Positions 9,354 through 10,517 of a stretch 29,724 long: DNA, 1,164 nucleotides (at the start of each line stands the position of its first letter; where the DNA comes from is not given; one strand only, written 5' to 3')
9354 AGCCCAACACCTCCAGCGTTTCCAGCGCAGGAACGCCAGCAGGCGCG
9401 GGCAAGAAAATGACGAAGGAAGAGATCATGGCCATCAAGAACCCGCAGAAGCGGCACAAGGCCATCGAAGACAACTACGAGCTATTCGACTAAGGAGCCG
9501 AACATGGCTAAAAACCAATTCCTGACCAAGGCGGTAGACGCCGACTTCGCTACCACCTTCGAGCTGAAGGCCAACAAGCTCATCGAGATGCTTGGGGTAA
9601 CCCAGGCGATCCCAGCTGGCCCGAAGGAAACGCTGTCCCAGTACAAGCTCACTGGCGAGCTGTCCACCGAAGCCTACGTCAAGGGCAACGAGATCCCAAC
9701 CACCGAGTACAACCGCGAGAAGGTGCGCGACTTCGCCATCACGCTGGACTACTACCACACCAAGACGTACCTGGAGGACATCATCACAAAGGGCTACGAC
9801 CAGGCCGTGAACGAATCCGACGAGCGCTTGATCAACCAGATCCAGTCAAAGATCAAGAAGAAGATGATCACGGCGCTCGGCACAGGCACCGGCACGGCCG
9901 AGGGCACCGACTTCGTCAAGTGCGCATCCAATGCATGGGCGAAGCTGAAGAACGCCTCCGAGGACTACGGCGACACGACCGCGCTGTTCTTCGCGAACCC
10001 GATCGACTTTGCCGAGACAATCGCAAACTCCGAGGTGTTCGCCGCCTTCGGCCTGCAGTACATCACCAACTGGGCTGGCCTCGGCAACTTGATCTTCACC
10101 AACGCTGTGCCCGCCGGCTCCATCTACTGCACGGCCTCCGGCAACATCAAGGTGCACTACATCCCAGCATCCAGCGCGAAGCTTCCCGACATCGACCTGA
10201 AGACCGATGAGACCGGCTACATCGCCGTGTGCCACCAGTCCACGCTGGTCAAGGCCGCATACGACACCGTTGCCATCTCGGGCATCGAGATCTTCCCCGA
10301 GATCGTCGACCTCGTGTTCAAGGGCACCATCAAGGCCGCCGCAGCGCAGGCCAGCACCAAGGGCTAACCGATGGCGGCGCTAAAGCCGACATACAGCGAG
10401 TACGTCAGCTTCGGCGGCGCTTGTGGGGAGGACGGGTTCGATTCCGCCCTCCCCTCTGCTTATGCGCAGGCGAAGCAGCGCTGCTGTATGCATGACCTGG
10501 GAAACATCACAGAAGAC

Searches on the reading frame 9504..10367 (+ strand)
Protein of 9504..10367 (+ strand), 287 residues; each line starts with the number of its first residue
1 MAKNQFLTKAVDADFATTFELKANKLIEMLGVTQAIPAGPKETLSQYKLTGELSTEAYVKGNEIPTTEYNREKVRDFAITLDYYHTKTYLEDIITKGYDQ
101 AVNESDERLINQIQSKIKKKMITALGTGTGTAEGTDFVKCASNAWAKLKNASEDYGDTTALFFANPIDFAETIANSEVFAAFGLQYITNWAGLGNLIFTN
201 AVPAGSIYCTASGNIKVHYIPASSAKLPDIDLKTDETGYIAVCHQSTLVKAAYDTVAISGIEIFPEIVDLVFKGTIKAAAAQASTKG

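Call 83: search_protein_families(library=phrogs, proteins=[window:9504-10367:+], max_evalue=0.001)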
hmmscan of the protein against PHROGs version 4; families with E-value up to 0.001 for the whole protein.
window:9504-10367:+ (287 aa): 1 family
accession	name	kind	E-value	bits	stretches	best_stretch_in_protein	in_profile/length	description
phrog_544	-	head and packaging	8.9e-34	118.2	1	22-283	21-280/282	major head protein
